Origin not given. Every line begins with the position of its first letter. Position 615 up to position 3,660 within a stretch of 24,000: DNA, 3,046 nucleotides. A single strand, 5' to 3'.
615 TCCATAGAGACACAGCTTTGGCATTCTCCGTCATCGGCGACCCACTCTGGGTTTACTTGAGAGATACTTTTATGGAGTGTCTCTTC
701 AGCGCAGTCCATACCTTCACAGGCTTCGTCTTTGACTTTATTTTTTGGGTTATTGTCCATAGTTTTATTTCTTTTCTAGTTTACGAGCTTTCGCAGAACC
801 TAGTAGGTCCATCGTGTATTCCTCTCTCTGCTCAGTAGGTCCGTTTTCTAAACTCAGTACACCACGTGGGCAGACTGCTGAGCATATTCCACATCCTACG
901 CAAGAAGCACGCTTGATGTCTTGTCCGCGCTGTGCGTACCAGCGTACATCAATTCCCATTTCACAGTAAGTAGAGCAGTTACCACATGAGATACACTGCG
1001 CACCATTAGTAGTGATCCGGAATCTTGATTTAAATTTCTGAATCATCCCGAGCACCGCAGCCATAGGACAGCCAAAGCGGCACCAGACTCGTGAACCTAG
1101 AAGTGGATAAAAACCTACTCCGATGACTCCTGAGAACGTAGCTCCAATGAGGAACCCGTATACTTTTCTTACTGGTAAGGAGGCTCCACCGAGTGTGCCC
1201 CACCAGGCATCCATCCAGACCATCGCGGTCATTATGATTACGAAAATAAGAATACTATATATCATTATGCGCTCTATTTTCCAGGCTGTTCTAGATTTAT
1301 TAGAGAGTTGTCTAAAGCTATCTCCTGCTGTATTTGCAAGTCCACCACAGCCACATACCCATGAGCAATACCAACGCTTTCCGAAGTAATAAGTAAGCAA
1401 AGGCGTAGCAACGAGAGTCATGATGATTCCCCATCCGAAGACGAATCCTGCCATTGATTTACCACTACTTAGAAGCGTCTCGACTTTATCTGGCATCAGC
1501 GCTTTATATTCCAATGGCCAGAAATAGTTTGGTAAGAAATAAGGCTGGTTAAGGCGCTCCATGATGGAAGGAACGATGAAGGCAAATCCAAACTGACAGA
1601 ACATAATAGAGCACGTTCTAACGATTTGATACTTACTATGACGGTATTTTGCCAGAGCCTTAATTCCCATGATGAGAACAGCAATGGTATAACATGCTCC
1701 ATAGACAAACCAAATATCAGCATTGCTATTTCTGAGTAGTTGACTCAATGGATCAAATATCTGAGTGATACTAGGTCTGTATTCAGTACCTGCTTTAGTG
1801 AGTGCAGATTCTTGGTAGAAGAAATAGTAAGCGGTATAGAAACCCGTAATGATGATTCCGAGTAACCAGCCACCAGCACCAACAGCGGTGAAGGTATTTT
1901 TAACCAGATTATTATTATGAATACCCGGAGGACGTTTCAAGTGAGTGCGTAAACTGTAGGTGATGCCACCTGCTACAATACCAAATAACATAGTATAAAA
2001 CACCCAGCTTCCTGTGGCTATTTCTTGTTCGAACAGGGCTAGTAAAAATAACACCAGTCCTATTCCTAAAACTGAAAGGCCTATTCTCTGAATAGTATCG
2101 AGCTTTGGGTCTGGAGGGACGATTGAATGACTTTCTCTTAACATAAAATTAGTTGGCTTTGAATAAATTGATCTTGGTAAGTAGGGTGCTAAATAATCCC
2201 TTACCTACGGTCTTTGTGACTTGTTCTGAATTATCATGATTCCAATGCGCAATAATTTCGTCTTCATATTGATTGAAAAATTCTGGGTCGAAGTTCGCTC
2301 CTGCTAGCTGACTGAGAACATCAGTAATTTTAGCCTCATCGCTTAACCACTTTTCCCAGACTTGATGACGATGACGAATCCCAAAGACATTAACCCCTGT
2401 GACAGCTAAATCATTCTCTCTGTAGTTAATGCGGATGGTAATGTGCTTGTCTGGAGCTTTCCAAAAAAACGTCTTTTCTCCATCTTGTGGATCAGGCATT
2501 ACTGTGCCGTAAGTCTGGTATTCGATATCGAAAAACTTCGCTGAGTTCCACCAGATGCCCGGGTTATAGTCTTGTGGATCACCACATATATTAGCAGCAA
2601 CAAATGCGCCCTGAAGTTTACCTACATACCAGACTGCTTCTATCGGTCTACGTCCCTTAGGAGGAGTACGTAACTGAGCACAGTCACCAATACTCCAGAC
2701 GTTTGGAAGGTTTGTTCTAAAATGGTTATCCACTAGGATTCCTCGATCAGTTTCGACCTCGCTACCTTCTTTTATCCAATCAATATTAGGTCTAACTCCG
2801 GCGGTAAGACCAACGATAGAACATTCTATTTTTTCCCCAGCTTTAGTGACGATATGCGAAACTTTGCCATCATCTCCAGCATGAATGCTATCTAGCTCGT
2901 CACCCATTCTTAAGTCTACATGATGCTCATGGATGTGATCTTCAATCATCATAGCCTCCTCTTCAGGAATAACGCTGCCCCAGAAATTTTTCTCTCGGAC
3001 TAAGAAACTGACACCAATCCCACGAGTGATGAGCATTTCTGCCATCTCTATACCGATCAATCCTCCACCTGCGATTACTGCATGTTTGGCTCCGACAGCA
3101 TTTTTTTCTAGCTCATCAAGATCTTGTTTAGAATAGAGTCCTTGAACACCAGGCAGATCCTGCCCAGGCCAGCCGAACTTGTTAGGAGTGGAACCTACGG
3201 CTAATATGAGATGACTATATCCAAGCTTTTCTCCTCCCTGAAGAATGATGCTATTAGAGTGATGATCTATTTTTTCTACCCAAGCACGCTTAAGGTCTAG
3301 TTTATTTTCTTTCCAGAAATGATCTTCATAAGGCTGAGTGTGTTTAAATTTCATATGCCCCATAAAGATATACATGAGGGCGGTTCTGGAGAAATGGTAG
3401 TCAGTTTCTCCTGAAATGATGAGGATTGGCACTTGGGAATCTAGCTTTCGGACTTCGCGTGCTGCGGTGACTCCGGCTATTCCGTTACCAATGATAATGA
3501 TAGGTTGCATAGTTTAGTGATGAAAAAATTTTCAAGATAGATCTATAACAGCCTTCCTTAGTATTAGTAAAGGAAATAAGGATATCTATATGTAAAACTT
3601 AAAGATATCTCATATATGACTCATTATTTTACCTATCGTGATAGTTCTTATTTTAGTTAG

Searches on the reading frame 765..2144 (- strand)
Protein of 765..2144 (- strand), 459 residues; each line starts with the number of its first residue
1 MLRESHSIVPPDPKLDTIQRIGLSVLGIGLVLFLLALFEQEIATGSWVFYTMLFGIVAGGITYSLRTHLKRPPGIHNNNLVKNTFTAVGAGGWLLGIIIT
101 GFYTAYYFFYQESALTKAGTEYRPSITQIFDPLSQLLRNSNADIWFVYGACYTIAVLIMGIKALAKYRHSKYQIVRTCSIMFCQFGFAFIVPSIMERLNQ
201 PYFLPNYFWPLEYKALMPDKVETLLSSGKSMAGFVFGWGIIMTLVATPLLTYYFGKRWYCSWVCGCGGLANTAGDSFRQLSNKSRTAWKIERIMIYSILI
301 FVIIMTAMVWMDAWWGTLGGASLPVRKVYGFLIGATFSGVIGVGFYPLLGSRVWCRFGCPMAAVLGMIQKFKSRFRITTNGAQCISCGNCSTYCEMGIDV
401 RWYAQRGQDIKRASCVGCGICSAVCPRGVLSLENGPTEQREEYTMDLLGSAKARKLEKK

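Call 5: search_protein_families(library=ncbifam, proteins=[window:765-2144:-], max_evalue=0.01)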
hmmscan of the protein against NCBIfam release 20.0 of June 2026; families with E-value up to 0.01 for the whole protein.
window:765-2144:- (459 aa): 42 families (the best 25 are shown)
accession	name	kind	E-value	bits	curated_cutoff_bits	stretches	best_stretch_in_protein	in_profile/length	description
TIGR02163.1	napH_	subfamily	3.6e-19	69.3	213.05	1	250-433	72-254/255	NapH/MauN family ferredoxin-type protein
NF007013.0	PRK09477.1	equivalog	6.4e-19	68.1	234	1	247-435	92-279/286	quinol dehydrogenase ferredoxin subunit NapH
NF007204.0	PRK09625.1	equivalog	8.6e-07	29.1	125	1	380-436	57-112/133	pyruvate flavodoxin oxidoreductase subunit delta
TIGR02179.1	PorD_KorD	subfamily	1.1e-06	28.7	60.05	1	379-431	22-73/78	2-oxoacid:acceptor oxidoreductase, delta subunit, pyruvate/2-ketoisovalerate family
NF006183.0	PRK08318.1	equivalog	1.7e-06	27.1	335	1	379-439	339-404/422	NAD-dependent dihydropyrimidine dehydrogenase subunit PreA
NF043039.1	HgcAB_like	equivalog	2.3e-06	27.4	285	2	236-430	160-349/350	HgcAB-like fusion protein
NF040770.1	hetero_SS_HdrA2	exception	2.3e-06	26.1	1100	1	380-439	575-632/777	CoB-CoM heterodisulfide reductase HdrA2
TIGR02936.1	fdxN_nitrog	equivalog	5.7e-06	26.4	80.55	1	401-434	9-42/91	ferredoxin III, nif-specific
NF040864.1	HgcB_ferredoxin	equivalog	9e-06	25.5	99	1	410-437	11-38/93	mercury methylation ferredoxin HgcB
NF006221.0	PRK08348.1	subfamily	9.4e-06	25.4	124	1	373-433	35-95/136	NADH-plastoquinone oxidoreductase subunit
TIGR04395.1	cutC_activ_rSAM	equivalog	1e-05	25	360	1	370-433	42-106/309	choline TMA-lyase-activating enzyme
TIGR03287.1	methan_mark_16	hypoth_equivalog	1.8e-05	23.4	363.95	1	374-437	294-354/391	methanogenesis marker 16 metalloprotein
TIGR00402.1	napF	equivalog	2.5e-05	24.3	102.2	1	382-432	35-86/149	ferredoxin-type protein NapF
NF042909.1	FMH_DH_FwdF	exception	6.9e-05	22.1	375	2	410-443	12-45/336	tungsten-dependent formylmethanofuran dehydrogenase subunit FwdF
TIGR01971.1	NuoI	subfamily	7.2e-05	22.4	113.05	1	412-443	41-72/121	NADH-quinone oxidoreductase, chain I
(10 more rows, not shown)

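Call 6: search_protein_families(library=pfam, proteins=[window:765-2144:-], max_evalue=0.01)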
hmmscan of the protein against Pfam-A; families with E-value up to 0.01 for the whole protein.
window:765-2144:- (459 aa): 13 families
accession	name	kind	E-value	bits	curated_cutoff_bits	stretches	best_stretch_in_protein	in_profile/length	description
PF14697.11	Fer4_21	-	3.7e-08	33.8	35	1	381-426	5-52/59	4Fe-4S dicluster domain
PF12838.12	Fer4_7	-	5.4e-08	33.6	27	2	383-429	1-52/52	4Fe-4S dicluster domain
PF13187.11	Fer4_9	-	3.1e-07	30.8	27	2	383-429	1-51/52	4Fe-4S dicluster domain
PF12837.12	Fer4_6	-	1.8e-06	28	25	1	410-430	4-24/24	4Fe-4S binding domain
PF12801.12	Fer4_5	-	2.5e-06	27.8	22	2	241-278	5-42/48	4Fe-4S binding domain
PF13534.11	Fer4_17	-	3.3e-05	24.8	22.2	0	413-429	44-60/61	4Fe-4S dicluster domain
PF13237.11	Fer4_10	-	3.3e-05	24.2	25.5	1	379-426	4-53/53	4Fe-4S dicluster domain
PF13183.11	Fer4_8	-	5.2e-05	24.1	27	0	414-429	4-17/68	4Fe-4S dicluster domain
PF00037.32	Fer4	-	0.00012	22.1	21.1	1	414-430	7-23/24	4Fe-4S binding domain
PF13484.11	Fer4_16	-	0.0031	18.7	30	1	415-442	2-29/66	4Fe-4S double cluster binding domain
PF17179.9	Fer4_22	-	0.0034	18.7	27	0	408-428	74-94/95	4Fe-4S dicluster domain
PF12797.12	Fer4_2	-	0.0051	17.2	24.5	1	410-426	5-21/22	4Fe-4S binding domain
PF13746.11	Fer4_18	-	0.0073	16.9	27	0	376-401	53-78/114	4Fe-4S dicluster domain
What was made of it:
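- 765..3510 (-): NapH-like 4Fe-4S membrane protein (765-2144) and Pyr_redox_2 flavoprotein (2149-3510); one fused gene in relatives. Calls 5, 6.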

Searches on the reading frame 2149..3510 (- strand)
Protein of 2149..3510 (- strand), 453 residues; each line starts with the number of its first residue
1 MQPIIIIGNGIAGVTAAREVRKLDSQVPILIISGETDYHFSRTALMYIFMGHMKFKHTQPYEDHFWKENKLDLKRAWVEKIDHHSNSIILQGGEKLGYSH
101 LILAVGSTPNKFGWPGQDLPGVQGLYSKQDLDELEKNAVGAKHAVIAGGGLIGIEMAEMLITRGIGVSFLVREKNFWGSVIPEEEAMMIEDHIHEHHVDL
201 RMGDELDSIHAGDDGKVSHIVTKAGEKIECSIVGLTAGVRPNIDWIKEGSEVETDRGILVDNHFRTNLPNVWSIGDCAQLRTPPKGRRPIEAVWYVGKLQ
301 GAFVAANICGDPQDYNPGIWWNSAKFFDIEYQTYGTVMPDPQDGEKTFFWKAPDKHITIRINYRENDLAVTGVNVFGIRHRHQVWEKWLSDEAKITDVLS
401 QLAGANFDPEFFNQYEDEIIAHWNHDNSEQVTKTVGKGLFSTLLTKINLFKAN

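Call 5: search_protein_families(library=ncbifam, proteins=[window:2149-3510:-], max_evalue=0.01)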
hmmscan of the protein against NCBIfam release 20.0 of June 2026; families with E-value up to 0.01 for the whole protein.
window:2149-3510:- (453 aa): 48 families (the best 25 are shown)
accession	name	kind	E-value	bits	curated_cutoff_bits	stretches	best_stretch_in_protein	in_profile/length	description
NF045765.1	PhenlGlyoxDHPadH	equivalog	6.3e-48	163.7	475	1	5-368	6-367/416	NADH-dependent phenylglyoxylate dehydrogenase subunit epsilon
TIGR03385.1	CoA_CoA_reduc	equivalog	2.8e-42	145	578.8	1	4-335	2-340/439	CoA-disulfide reductase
TIGR02374.1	nitri_red_nirB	equivalog_domain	5.6e-39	134.2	578.35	1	4-398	1-391/794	nitrite reductase large subunit NirB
NF003437.0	PRK04965.1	equivalog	1e-38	133.4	392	1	2-280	3-277/378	NADH:flavorubredoxin reductase NorW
NF041682.1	ant_diox_AndAa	equivalog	4.9e-35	121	650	1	3-337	5-337/406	anthranilate 1,2-dioxygenase system ferredoxin--NAD(+) reductase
NF042949.2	3PPDioc_HcaD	equivalog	4.6e-33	114.5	450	1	2-337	2-333/386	3-phenylpropionate/cinnamic acid dioxygenase ferredoxin--NAD(+) reductase subunit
NF007123.0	PRK09564.1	equivalog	7.1e-28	97.5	458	1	4-335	3-341/444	CoA-disulfide reductase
NF007286.0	PRK09754.1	equivalog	9.8e-27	93.7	447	1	2-338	4-335/400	phenylpropionate dioxygenase ferredoxin reductase subunit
NF046103.1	NOXase_Strep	equivalog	5.6e-26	91.5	600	1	4-310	2-313/442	H2O-forming NADH oxidase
NF010037.0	PRK13512.1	equivalog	2.7e-24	85.9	394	1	1-333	1-335/438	CoA-disulfide reductase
TIGR02053.1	MerA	equivalog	4.8e-19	68.7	454.45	1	90-310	121-330/465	mercury(II) reductase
TIGR01350.1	lipoamide_DH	equivalog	3.7e-18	65.5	408.8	1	88-279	119-310/461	dihydrolipoyl dehydrogenase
TIGR01424.1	gluta_reduc_2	equivalog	5.3e-18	64.8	606.05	1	89-278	122-303/446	glutathione-disulfide reductase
NF004776.0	PRK06116.1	equivalog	6.9e-17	61.6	480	1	64-279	101-306/450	glutathione-disulfide reductase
NF003585.0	PRK05249.1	equivalog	2.8e-16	59.2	465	1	56-277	95-312/464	Si-specific NAD(P)(+) transhydrogenase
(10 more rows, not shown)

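Call 6: search_protein_families(library=pfam, proteins=[window:2149-3510:-], max_evalue=0.01)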
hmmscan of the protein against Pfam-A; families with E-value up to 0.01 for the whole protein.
window:2149-3510:- (453 aa): 4 families
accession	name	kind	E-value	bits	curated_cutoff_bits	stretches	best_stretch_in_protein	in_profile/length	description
PF07992.20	Pyr_redox_2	-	2.9e-45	155.4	26.1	1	4-281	3-278/291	Pyridine nucleotide-disulphide oxidoreductase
PF00070.33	Pyr_redox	-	4e-14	53.3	22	1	143-223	1-80/82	Pyridine nucleotide-disulphide oxidoreductase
PF13738.12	Pyr_redox_3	-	4e-07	30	30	1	61-275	86-305/305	Pyridine nucleotide-disulphide oxidoreductase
PF01134.28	GIDA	-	0.0056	16.2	22.1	0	4-31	2-29/391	Glucose inhibited division protein A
